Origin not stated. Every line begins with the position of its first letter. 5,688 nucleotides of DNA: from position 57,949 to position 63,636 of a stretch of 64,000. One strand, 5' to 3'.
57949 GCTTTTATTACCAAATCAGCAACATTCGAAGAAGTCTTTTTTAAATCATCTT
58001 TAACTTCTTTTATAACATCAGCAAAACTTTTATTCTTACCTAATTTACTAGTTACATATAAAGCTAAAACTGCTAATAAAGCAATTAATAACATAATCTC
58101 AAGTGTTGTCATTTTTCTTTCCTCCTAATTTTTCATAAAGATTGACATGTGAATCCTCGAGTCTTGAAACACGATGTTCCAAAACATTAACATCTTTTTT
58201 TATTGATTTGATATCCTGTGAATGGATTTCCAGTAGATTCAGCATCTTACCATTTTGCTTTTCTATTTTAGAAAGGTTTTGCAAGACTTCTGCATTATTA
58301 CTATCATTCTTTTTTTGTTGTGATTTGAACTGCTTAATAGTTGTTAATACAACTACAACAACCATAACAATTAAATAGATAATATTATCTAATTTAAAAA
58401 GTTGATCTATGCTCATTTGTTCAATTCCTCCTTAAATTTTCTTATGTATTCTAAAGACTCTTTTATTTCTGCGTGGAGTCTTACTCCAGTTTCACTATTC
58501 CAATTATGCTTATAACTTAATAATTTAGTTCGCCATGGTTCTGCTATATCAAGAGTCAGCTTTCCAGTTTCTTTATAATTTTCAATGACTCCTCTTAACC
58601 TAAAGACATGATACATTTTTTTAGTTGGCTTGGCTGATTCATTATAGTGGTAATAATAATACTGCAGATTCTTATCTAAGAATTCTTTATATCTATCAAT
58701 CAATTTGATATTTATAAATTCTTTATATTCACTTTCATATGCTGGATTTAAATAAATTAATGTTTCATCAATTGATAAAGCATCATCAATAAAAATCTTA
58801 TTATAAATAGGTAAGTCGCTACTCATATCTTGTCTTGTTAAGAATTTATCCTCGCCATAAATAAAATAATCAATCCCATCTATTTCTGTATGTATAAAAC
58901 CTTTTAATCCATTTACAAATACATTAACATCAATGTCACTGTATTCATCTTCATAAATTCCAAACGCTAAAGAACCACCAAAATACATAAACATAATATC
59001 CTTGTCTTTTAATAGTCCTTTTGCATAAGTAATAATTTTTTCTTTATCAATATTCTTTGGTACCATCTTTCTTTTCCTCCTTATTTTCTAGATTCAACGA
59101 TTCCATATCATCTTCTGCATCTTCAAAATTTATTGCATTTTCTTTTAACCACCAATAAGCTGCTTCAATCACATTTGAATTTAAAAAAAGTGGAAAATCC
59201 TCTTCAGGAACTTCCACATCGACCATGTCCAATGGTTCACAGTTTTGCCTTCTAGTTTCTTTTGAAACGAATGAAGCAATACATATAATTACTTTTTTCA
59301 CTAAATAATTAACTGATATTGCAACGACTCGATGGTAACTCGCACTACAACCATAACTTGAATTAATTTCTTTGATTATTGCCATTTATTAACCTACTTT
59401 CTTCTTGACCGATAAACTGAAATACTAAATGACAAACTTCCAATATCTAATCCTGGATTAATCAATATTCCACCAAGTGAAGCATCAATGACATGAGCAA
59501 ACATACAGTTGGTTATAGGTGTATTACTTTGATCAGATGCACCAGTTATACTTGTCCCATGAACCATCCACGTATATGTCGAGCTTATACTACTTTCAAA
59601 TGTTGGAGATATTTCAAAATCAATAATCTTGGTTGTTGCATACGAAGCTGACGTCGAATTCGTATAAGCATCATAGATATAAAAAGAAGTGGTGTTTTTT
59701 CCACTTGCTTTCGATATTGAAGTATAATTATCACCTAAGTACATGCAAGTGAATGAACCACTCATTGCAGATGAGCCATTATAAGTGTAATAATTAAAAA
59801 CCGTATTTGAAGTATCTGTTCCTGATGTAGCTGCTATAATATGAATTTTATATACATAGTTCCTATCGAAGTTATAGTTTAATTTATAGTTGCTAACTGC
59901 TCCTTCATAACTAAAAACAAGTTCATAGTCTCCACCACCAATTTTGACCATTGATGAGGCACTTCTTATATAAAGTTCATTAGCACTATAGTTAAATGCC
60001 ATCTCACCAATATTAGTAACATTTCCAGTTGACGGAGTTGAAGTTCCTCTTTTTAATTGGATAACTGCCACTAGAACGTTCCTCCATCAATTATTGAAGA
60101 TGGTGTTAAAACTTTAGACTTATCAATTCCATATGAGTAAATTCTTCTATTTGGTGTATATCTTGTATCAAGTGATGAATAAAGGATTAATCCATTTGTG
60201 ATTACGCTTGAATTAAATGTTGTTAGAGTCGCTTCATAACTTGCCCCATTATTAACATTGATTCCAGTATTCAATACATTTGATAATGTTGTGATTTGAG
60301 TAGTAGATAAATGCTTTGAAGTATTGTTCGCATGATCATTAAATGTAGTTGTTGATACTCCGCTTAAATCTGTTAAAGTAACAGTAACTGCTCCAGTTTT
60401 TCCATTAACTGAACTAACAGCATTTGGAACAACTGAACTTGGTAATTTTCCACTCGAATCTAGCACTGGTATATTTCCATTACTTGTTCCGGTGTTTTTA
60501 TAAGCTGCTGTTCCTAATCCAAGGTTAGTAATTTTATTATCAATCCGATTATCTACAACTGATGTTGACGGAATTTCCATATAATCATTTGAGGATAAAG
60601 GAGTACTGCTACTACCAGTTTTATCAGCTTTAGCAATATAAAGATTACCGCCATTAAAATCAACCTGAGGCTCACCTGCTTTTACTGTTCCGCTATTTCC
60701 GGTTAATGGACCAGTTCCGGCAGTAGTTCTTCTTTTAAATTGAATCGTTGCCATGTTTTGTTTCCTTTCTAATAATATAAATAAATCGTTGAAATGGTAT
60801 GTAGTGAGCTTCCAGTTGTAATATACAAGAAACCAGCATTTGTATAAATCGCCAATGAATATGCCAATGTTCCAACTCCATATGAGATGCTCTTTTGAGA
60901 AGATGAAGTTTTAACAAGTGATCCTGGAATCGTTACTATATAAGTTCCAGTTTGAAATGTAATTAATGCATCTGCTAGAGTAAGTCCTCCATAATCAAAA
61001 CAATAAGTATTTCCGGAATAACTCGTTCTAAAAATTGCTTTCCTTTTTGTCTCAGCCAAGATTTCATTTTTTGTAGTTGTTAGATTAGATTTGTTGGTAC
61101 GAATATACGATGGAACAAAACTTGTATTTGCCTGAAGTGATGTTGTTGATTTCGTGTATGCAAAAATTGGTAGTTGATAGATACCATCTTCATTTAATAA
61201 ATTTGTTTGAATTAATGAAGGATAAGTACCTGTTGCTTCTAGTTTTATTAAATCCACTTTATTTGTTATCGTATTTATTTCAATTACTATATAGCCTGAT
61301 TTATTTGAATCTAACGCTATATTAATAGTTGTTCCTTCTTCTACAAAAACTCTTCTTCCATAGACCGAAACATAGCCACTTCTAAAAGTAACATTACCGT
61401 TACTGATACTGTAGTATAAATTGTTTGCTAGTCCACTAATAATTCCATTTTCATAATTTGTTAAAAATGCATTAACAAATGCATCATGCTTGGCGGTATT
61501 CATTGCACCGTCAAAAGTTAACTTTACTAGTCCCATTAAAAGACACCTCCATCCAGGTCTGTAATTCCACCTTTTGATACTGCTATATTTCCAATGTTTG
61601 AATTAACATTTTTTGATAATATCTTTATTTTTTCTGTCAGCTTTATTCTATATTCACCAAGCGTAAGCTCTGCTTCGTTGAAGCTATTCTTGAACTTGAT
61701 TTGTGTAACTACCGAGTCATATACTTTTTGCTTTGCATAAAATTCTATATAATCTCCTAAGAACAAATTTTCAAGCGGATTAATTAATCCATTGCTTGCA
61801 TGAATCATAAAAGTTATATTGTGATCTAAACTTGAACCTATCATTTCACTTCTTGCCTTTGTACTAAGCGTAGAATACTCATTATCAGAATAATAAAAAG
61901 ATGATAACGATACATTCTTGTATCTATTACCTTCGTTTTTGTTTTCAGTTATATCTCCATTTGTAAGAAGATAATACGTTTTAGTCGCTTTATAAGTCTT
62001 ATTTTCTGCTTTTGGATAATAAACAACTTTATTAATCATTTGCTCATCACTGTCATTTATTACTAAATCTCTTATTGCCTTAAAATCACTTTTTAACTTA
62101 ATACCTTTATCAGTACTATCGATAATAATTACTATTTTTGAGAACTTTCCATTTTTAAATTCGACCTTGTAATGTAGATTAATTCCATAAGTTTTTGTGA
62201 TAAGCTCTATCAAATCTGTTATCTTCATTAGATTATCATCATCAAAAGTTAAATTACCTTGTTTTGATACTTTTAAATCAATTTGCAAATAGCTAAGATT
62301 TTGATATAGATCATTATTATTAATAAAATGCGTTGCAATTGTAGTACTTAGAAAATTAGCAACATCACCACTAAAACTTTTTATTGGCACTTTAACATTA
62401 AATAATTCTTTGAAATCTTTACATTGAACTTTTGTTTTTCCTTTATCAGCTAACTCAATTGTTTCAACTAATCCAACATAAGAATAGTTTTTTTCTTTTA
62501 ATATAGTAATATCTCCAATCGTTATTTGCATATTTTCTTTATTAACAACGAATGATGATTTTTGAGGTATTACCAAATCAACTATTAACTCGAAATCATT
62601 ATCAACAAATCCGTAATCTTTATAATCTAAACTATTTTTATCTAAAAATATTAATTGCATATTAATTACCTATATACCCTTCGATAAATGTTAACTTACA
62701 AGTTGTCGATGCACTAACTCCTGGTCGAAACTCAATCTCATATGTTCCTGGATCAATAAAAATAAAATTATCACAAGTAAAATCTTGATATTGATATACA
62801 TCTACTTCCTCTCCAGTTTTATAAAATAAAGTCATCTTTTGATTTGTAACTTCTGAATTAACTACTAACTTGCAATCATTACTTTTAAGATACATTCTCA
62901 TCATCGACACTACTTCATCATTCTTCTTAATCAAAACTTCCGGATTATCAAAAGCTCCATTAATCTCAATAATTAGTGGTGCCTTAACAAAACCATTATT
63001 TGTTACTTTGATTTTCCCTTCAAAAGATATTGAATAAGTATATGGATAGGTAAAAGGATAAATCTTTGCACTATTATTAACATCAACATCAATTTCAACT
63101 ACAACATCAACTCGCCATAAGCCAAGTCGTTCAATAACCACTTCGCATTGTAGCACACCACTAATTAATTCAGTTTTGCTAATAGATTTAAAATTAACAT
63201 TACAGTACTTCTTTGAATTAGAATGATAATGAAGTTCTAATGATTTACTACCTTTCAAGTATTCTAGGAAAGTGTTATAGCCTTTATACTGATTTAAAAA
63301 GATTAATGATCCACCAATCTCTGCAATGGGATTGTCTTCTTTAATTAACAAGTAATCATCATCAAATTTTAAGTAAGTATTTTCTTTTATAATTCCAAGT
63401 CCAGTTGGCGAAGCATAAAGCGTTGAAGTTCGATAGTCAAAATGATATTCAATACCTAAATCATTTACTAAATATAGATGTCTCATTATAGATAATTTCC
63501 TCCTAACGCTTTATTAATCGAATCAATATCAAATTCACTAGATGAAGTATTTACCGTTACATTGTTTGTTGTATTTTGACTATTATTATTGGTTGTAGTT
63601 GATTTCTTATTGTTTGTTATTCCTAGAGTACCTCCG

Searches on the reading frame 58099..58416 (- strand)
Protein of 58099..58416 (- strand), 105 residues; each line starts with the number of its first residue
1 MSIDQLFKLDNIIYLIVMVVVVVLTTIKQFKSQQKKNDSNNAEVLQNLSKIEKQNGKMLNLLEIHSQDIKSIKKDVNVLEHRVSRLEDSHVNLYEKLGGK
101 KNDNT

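Call 43: search_protein_families(library=phrogs, proteins=[window:58099-58416:-], max_evalue=0.001)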
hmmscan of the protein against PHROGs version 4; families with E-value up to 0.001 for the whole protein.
window:58099-58416:- (105 aa): 2 families
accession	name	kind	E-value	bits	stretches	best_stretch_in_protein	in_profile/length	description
phrog_1625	-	moron, auxiliary metabolic gene and host takeover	0.00015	22.7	1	15-97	19-107/110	involved in bacteriocin production or immunity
phrog_1955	-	unknown function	0.00079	20.6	1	9-75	6-70/106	-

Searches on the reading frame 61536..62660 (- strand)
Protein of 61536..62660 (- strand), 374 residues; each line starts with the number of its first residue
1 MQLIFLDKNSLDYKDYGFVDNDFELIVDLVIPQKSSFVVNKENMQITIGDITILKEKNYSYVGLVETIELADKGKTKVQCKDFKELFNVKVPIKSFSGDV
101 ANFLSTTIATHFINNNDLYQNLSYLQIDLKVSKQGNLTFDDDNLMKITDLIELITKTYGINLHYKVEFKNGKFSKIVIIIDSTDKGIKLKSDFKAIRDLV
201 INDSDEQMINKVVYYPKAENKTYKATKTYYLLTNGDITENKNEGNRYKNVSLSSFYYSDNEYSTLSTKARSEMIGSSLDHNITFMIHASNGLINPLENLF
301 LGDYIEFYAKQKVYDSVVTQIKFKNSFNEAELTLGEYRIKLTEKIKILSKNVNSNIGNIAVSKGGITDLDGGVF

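Call 43: search_protein_families(library=phrogs, proteins=[window:61536-62660:-], max_evalue=0.001)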
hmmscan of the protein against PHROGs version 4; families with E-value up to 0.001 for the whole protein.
window:61536-62660:- (374 aa): 1 family
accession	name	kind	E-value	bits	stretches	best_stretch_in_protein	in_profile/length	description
phrog_7064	-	tail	5.5e-26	92.5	1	20-344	22-359/365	tail protein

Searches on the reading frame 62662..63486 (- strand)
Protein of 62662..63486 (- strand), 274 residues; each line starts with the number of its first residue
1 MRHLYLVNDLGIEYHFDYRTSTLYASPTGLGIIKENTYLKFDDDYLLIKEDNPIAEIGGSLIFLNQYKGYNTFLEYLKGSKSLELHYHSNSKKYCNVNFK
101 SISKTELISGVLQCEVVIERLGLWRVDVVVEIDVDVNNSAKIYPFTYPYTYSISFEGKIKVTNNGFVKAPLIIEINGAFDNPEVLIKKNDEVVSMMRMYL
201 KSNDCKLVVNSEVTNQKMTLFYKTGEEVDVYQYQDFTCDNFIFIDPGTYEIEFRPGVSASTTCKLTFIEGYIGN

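Call 43: search_protein_families(library=phrogs, proteins=[window:62662-63486:-], max_evalue=0.001)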
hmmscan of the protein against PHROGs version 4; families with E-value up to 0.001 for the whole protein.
window:62662-63486:- (274 aa): 2 families
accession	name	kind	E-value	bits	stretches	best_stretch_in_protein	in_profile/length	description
phrog_13564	-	tail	2e-12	47.8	1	169-255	306-397/419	minor tail protein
phrog_20385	-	tail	1.2e-08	35.2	1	140-255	410-535/552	minor tail protein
